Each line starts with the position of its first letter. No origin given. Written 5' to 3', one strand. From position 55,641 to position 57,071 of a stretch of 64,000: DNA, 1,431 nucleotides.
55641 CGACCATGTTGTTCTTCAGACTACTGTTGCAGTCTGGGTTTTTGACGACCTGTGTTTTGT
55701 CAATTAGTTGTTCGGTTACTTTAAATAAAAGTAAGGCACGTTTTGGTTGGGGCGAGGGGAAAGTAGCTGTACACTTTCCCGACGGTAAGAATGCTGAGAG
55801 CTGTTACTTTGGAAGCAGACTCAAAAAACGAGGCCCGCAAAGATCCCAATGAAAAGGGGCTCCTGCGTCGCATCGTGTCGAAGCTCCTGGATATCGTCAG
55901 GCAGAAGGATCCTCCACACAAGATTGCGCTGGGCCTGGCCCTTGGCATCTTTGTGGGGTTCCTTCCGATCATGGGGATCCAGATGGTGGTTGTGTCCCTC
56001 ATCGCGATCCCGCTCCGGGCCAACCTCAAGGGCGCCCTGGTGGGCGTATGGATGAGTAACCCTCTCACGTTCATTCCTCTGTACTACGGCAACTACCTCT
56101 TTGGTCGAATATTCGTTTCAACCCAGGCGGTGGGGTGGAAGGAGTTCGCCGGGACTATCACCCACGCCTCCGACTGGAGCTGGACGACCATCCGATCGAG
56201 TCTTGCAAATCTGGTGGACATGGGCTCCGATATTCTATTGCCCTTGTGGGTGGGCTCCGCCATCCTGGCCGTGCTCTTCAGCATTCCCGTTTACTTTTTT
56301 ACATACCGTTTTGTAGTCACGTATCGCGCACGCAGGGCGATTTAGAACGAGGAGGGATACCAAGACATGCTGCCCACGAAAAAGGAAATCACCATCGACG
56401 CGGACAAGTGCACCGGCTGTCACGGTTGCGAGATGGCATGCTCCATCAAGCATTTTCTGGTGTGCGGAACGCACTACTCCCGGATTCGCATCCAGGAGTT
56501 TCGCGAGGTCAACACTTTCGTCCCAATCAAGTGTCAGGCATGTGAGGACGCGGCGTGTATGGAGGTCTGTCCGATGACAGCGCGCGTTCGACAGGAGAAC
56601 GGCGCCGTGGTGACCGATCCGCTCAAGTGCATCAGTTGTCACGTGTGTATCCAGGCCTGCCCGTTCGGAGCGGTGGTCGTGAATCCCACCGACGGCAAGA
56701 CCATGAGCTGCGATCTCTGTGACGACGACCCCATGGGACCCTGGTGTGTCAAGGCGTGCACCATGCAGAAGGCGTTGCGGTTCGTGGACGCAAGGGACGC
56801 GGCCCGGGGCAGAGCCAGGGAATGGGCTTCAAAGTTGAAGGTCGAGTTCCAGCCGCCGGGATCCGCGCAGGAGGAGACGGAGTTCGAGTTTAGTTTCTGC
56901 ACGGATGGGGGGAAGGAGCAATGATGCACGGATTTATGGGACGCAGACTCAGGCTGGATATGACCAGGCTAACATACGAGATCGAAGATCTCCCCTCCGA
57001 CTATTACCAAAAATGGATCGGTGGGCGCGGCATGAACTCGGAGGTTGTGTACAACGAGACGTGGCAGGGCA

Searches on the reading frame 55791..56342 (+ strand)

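Call 75: search_protein_families(library=pfam, proteins=[window:55791-56342:+], max_evalue=0.001)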
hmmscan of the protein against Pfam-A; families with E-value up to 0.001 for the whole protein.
window:55791-56342:+ (184 aa): 1 family
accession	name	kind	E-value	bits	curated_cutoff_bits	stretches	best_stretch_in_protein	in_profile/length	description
PF09835.14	DUF2062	-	4.2e-37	127.8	27.4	1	26-182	2-145/147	Uncharacterized protein conserved in bacteria (DUF2062)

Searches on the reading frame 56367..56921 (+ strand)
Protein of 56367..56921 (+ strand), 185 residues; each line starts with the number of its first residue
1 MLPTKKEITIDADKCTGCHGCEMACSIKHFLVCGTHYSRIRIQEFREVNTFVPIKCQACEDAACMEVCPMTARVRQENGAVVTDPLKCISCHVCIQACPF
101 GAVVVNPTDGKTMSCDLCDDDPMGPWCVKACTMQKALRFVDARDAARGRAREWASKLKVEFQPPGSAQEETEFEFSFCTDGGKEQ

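Call 75: search_protein_families(library=pfam, proteins=[window:56367-56921:+], max_evalue=0.001)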
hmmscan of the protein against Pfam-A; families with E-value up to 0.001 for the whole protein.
window:56367-56921:+ (185 aa): 9 families
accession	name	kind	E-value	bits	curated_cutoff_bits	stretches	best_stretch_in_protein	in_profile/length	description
PF13247.11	Fer4_11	-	5e-13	49.5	26.2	1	50-134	4-93/100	4Fe-4S dicluster domain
PF13237.11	Fer4_10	-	6.6e-11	42.4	25.5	2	53-99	6-53/53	4Fe-4S dicluster domain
PF12838.12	Fer4_7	-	6.9e-11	42.9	27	1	55-102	1-52/52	4Fe-4S dicluster domain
PF00037.32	Fer4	-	2.1e-08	34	21.1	1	81-103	1-23/24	4Fe-4S binding domain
PF12837.12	Fer4_6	-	3.4e-08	33.5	25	1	8-25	2-19/24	4Fe-4S binding domain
PF12797.12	Fer4_2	-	1.7e-07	31.2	24.5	2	80-100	2-22/22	4Fe-4S binding domain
PF13187.11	Fer4_9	-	9.4e-07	29.2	27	1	55-102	1-51/52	4Fe-4S dicluster domain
PF14697.11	Fer4_21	-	0.00011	22.6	35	0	5-27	31-53/59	4Fe-4S dicluster domain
PF12800.12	Fer4_4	-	0.00025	21.6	24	0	87-101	3-17/17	4Fe-4S binding domain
